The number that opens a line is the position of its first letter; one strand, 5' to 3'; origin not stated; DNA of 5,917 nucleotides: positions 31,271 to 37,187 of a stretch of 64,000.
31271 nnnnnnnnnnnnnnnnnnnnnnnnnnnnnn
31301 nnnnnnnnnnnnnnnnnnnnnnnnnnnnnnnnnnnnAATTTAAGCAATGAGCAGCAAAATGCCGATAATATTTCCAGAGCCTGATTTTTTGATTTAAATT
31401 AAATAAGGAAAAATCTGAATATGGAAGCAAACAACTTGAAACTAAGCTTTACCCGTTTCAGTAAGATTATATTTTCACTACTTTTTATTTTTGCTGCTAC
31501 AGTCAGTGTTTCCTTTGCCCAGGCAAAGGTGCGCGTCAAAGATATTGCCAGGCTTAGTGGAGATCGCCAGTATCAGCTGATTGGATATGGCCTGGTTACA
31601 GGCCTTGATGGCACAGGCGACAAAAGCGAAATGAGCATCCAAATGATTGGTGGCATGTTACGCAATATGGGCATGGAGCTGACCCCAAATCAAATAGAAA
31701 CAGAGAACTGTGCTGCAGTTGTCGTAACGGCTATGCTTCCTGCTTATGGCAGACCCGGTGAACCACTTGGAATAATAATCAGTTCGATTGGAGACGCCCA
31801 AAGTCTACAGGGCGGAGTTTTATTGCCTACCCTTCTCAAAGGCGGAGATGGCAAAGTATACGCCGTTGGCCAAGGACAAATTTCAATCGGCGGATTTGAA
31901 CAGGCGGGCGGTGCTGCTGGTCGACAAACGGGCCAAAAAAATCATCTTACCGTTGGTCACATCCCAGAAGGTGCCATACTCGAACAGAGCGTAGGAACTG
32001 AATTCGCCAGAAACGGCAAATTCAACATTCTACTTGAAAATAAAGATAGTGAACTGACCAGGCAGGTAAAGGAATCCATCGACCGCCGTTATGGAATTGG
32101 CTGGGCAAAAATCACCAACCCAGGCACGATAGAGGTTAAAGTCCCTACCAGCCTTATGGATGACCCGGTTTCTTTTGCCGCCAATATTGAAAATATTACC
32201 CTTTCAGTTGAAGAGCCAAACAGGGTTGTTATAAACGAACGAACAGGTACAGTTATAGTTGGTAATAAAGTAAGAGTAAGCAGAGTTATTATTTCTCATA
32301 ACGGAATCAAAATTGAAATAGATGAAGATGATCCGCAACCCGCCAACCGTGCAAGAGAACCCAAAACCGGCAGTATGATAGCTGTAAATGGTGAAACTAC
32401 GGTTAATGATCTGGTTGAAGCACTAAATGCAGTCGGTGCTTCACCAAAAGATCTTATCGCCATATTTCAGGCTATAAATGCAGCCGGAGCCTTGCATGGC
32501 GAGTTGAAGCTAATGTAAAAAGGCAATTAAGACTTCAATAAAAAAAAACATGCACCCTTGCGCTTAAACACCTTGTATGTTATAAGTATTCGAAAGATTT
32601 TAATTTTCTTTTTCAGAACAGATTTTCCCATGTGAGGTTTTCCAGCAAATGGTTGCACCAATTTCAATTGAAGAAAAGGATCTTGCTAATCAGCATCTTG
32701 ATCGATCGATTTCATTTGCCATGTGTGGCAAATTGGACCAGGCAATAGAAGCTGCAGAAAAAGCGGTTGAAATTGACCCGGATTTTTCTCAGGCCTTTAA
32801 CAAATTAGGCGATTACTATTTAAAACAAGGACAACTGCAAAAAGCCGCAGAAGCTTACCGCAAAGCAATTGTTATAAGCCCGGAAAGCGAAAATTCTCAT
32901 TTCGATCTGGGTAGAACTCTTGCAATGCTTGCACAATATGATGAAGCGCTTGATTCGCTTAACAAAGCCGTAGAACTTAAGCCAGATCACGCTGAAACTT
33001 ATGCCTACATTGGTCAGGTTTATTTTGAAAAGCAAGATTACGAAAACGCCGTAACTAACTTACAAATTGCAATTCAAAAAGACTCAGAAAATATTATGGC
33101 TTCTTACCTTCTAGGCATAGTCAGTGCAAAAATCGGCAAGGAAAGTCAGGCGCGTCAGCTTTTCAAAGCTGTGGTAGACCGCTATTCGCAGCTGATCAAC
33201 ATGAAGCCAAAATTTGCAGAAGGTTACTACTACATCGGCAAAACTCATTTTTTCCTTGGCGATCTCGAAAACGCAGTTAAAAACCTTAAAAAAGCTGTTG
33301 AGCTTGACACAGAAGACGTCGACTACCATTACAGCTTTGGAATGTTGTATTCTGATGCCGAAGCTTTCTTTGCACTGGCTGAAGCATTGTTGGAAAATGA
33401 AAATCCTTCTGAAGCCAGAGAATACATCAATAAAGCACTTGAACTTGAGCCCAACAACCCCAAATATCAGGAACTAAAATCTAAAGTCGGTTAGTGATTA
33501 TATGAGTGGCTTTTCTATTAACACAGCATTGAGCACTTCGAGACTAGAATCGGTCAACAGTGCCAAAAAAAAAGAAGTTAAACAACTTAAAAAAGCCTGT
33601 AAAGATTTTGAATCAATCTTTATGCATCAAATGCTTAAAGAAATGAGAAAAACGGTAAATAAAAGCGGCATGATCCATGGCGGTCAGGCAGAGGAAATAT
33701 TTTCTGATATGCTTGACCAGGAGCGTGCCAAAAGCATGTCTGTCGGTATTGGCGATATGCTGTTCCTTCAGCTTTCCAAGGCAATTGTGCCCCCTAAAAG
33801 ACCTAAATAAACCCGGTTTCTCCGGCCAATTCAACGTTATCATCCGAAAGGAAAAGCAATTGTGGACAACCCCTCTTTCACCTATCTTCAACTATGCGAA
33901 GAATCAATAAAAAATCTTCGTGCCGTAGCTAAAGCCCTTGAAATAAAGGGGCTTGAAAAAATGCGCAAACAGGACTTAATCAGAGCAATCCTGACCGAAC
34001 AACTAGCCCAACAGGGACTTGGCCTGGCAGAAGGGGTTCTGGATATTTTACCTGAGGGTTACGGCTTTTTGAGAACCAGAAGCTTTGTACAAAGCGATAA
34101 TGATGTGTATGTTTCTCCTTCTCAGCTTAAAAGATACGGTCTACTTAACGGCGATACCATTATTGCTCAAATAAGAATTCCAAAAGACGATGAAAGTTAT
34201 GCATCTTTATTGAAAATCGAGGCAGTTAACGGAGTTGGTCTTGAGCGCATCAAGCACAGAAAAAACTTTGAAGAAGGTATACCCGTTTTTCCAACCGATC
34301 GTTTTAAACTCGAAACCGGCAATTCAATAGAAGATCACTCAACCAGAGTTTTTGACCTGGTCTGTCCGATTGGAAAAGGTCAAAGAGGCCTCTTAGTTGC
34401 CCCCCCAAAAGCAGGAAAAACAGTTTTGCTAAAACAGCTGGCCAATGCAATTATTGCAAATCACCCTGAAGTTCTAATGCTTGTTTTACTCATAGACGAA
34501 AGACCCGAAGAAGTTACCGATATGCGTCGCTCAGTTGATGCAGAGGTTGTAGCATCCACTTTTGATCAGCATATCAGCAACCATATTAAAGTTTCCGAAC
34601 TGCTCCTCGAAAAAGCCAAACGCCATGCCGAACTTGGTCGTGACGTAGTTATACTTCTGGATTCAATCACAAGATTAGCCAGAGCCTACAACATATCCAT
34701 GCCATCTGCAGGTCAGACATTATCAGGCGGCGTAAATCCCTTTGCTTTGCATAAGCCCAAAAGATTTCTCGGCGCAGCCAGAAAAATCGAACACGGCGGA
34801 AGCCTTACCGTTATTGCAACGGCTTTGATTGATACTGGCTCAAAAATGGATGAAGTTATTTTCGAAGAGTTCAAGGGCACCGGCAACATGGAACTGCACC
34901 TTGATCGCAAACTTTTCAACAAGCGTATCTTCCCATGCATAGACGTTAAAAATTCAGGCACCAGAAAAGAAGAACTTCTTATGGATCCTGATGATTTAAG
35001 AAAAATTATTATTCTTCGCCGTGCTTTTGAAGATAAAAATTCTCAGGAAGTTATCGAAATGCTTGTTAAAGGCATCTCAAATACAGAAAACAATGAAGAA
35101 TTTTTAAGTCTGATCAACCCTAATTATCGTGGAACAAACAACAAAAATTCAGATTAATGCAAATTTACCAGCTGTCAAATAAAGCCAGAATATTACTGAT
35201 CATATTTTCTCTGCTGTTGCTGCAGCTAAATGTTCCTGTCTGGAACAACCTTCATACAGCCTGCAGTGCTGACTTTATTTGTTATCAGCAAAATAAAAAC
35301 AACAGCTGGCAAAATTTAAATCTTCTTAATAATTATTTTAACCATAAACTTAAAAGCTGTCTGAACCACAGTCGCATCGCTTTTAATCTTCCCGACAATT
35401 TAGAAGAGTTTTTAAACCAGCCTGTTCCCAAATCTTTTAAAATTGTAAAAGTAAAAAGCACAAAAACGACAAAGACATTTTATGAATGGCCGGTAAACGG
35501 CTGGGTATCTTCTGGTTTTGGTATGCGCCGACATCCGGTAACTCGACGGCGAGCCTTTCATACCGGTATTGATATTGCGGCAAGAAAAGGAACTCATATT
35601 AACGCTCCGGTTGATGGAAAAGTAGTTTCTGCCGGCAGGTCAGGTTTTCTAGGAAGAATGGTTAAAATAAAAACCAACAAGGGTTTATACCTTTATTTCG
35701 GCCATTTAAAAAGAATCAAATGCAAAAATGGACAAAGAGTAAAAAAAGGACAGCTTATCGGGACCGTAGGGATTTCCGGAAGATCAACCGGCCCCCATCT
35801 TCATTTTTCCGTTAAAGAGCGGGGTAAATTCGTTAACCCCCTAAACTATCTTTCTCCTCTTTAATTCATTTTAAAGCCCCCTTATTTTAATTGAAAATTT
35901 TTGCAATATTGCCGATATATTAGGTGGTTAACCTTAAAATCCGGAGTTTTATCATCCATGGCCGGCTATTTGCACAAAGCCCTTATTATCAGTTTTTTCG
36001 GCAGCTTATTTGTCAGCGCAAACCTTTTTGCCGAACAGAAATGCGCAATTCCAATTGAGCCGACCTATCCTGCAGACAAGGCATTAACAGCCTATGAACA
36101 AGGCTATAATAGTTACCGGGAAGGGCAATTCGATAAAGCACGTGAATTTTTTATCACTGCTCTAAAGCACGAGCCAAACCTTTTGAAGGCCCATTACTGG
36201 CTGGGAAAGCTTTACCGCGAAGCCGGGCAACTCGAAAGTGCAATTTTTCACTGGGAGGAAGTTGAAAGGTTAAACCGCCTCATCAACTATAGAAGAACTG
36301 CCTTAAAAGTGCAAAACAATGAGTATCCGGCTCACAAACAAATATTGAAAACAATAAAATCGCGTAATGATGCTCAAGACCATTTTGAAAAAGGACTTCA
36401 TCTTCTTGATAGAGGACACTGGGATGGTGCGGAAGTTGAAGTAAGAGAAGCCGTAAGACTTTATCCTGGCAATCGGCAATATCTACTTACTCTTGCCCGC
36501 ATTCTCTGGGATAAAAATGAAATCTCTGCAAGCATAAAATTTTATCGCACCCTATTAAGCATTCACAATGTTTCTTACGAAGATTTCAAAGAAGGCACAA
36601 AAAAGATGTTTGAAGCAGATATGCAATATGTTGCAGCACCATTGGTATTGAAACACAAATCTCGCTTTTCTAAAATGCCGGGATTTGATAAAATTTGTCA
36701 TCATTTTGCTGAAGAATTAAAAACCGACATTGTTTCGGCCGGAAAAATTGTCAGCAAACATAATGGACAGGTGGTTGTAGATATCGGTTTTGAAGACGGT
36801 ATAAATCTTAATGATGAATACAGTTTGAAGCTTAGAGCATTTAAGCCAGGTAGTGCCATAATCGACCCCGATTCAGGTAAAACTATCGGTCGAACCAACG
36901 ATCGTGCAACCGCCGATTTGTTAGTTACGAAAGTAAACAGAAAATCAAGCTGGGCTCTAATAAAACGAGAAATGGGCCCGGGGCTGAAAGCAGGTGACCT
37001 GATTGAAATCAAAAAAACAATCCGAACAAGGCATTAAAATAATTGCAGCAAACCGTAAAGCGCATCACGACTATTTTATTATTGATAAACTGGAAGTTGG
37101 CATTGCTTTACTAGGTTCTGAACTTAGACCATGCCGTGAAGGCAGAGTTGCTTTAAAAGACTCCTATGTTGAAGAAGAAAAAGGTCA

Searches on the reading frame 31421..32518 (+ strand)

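Call 7: search_protein_families(library=pfam, proteins=[window:31421-32518:+])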
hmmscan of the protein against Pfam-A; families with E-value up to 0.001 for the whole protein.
window:31421-32518:+ (365 aa): 1 family
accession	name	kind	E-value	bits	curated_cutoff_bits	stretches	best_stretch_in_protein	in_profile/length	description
PF02119.21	FlgI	-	1.3e-103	346.9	25.3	1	38-363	1-342/343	Flagellar P-ring protein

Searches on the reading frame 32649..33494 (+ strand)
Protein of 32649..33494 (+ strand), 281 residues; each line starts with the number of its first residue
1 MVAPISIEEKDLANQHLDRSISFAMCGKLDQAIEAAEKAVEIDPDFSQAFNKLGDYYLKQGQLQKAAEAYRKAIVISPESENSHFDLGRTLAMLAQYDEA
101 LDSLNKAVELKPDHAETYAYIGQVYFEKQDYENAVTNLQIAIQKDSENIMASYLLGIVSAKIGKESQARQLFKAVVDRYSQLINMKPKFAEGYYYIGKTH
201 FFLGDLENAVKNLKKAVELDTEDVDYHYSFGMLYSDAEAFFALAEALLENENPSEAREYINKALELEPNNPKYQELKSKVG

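Call 7: search_protein_families(library=pfam, proteins=[window:32649-33494:+])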
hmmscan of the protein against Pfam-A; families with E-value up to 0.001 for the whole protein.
window:32649-33494:+ (281 aa): 35 families (the best 25 are shown)
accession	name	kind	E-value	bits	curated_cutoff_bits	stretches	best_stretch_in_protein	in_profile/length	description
PF13414.12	TPR_11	-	1.6e-43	146.6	26.8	5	54-92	1-39/42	TPR repeat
PF07719.23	TPR_2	-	1.7e-42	140.5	27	4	237-270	1-34/34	Tetratricopeptide repeat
PF00515.34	TPR_1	-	6.5e-39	130.6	27.8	5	48-79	2-33/34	Tetratricopeptide repeat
PF13431.12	TPR_17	-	8.2e-34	113.5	24.4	2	36-66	2-32/34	Tetratricopeptide repeat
PF13181.12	TPR_8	-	1.1e-31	106.7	25.7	3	190-221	1-32/34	Tetratricopeptide repeat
PF13432.12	TPR_16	-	2.6e-29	101.7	32.7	4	27-80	11-64/65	Tetratricopeptide repeat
PF13428.12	TPR_14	-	6.3e-28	94.8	23.5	1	238-277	2-41/44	Tetratricopeptide repeat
PF14559.12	TPR_19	-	3.5e-25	88.6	25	3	58-116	2-60/68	Tetratricopeptide repeat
PF13424.12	TPR_12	-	1.3e-22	80.2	30.1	3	47-111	3-75/77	Tetratricopeptide repeat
PF12895.13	ANAPC3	-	8.1e-22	77.7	27.2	2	26-106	2-81/82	Anaphase-promoting complex, cyclosome, subunit 3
PF23914.1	TPR_CcmH_CycH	-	2.2e-21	76.8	42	1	87-176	56-148/158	Cytochrome c-type biogenesis protein H TPR domain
PF13174.12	TPR_6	-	1.2e-19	70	26.3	0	52-80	5-33/33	Tetratricopeptide repeat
PF13371.12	TPR_9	-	2.4e-10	40.7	35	1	56-115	4-63/73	Tetratricopeptide repeat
PF13374.12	TPR_10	-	1.3e-09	38.2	27.5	0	49-76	4-31/42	Tetratricopeptide repeat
PF25062.1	ARM_TT21_N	-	6e-09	36.4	40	0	22-135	109-222/222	Tetratricopeptide repeat protein 21 N-terminal ARM repeat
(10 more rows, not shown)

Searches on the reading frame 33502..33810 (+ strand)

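Call 7: search_protein_families(library=pfam, proteins=[window:33502-33810:+])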
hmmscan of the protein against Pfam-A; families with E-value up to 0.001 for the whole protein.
window:33502-33810:+ (102 aa): 1 family
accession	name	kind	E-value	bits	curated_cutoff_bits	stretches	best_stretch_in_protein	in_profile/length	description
PF10135.14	Rod-binding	-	4.7e-13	49.9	25.1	1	46-89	1-50/51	Rod binding protein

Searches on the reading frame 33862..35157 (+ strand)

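Call 8: search_protein_families(library=pfam, proteins=[window:33862-35157:+], max_evalue=0.00001)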
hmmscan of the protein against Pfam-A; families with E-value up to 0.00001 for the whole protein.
window:33862-35157:+ (431 aa): 4 families
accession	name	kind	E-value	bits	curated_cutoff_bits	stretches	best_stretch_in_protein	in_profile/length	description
PF07497.18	Rho_RNA_bind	-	2.9e-26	91.5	27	1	57-125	2-70/73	Rho termination factor, RNA-binding domain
PF00006.31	ATP-synt_ab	-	2.9e-23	83.1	29.5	1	161-365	2-211/213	ATP synthase alpha/beta family, nucleotide-binding domain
PF07498.18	Rho_N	-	2.4e-09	37.5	24.9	1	15-52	6-43/43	Rho termination factor, N-terminal domain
PF08206.17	OB_RNB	-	1.1e-06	28.6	24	1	58-111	1-48/58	Ribonuclease B OB domain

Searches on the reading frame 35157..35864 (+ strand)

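Call 8: search_protein_families(library=pfam, proteins=[window:35157-35864:+], max_evalue=0.00001)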
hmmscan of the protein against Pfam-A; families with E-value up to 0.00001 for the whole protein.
window:35157-35864:+ (235 aa): 1 family
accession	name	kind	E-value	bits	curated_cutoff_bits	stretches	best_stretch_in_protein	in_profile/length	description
PF01551.29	Peptidase_M23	-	1.3e-31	109.1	28.7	1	134-228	2-96/96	Peptidase family M23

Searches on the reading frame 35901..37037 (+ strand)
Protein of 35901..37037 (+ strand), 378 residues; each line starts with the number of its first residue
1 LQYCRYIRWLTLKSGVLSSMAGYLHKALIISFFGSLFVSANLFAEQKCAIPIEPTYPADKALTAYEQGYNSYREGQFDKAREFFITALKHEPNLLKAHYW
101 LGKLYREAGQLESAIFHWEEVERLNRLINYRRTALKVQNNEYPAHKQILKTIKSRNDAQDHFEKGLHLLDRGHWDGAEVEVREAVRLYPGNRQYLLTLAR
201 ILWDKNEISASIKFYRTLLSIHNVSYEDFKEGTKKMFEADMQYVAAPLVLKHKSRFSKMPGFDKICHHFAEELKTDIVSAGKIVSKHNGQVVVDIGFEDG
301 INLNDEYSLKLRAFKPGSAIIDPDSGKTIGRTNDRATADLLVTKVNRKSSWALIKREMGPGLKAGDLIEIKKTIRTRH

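Call 8: search_protein_families(library=pfam, proteins=[window:35901-37037:+], max_evalue=0.00001)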
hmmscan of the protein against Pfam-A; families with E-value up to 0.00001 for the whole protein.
window:35901-37037:+ (378 aa): 7 families
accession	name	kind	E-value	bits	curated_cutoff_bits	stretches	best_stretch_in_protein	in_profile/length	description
PF07719.23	TPR_2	-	7.4e-17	60.5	27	0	96-125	2-31/34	Tetratricopeptide repeat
PF13432.12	TPR_16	-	7.2e-13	49.2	32.7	0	65-118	1-53/65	Tetratricopeptide repeat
PF14559.12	TPR_19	-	9e-12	45.6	25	1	73-115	3-45/68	Tetratricopeptide repeat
PF00515.34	TPR_1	-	1.1e-08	35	27.8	0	96-125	2-31/34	Tetratricopeptide repeat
PF13428.12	TPR_14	-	1.6e-08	34.8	23.5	0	166-201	9-44/44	Tetratricopeptide repeat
PF13181.12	TPR_8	-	2.2e-07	31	25.7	0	96-123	2-29/34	Tetratricopeptide repeat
PF13414.12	TPR_11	-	1e-06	28.8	26.8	0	72-105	5-38/42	TPR repeat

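Call 20: search_protein_families(library=ncbifam, proteins=[window:35901-37037:+], max_evalue=0.001)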
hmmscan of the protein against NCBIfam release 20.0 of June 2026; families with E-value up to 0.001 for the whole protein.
window:35901-37037:+ (378 aa): 14 families
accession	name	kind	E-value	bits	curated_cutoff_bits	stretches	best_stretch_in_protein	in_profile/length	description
TIGR02917.1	PEP_TPR_lipo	equivalog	3.7e-08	31.7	312.2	1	60-121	260-321/899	XrtA/PEP-CTERM system TPR-repeat protein PrsT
TIGR02521.1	type_IV_pilW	equivalog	8.6e-08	32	154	0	66-119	36-89/234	type IV pilus biogenesis/stability protein PilW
TIGR02795.1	tol_pal_ybgF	equivalog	3.3e-07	30.9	90.1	1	63-121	4-65/119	tol-pal system protein YbgF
NF008755.0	PRK11788.1-3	equivalog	4.5e-07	29.5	430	1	63-117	38-93/388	lipopolysaccharide assembly protein LapB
TIGR00540.1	TPR_hemY_coli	hypoth_equivalog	1.1e-06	27.6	142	1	60-120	325-384/385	heme biosynthesis-associated TPR protein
NF040959.1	MamA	equivalog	1.5e-05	24.5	200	1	59-215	35-196/204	magnetosome protein MamA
NF008753.0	PRK11788.1-1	equivalog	2.8e-05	23.4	395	1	63-117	37-91/389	lipopolysaccharide assembly protein LapB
NF008756.0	PRK11788.1-4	equivalog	4.5e-05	22.7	474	1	64-135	38-110/389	lipopolysaccharide assembly protein LapB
TIGR02552.1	LcrH_SycD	equivalog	5.5e-05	22.9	104.8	1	63-118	20-75/136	SycD/LcrH family type III secretion system chaperone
NF033758.1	gliding_GltE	equivalog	5.9e-05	22.2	225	0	62-121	87-146/411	adventurous gliding motility TPR repeat lipoprotein GltE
NF047371.1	FlcA_CTERM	equivalog_domain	8.5e-05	21.2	300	0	62-150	474-560/646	periplasmic flagellar collar protein FlcA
NF041054.1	WAxxUGC_long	equivalog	0.0001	21.7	300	0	156-194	274-312/354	ResA-like WAxxUGC motif-containing protein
TIGR04510.1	mod_pep_cyc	subfamily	0.00022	19.9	400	0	60-126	397-463/814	putative peptide modification system cyclase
NF008757.0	PRK11788.1-5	equivalog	0.00036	19.8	363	0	65-125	184-244/388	lipopolysaccharide assembly protein LapB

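Call 75: search_protein_families(library=pfam, proteins=[window:35958-37034:+], max_evalue=10)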
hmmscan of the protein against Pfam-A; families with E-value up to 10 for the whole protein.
window:35958-37034:+ (359 aa): 21 families
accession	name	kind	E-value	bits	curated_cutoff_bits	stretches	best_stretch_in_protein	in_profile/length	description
PF07719.23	TPR_2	-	5.7e-17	60.8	27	3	77-106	2-31/34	Tetratricopeptide repeat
PF13432.12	TPR_16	-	6.1e-13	49.4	32.7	2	46-99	1-53/65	Tetratricopeptide repeat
PF14559.12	TPR_19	-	7.6e-12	45.8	25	2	54-96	3-45/68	Tetratricopeptide repeat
PF00515.34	TPR_1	-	8.1e-09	35.4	27.8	2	77-106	2-31/34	Tetratricopeptide repeat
PF13428.12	TPR_14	-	1.4e-08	35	23.5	3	147-182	9-44/44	Tetratricopeptide repeat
PF13181.12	TPR_8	-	1.7e-07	31.3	25.7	2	77-104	2-29/34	Tetratricopeptide repeat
PF13414.12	TPR_11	-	8.1e-07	29.1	26.8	2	53-86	5-38/42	TPR repeat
PF13431.12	TPR_17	-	4.3e-05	23.9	24.4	1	65-96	2-33/34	Tetratricopeptide repeat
PF13424.12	TPR_12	-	0.00011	22.7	30.1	1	45-102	6-71/77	Tetratricopeptide repeat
PF13174.12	TPR_6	-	0.00027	21.8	26.3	1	78-102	2-26/33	Tetratricopeptide repeat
PF12895.13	ANAPC3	-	0.00056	20.6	27.2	2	44-100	25-80/82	Anaphase-promoting complex, cyclosome, subunit 3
PF07219.19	HemY_N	-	0.0013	19.3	31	2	134-172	54-92/107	HemY protein N-terminus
PF24575.1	TPR_Slam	-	0.004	18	35.2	1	39-95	44-100/104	Surface lipoprotein assembly modifier, N-terminal TPR repeats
PF07721.20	TPR_4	-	0.035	15.2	27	0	78-95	3-20/26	Tetratricopeptide repeat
PF23914.1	TPR_CcmH_CycH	-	0.037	14.3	42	1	54-105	99-150/158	Cytochrome c-type biogenesis protein H TPR domain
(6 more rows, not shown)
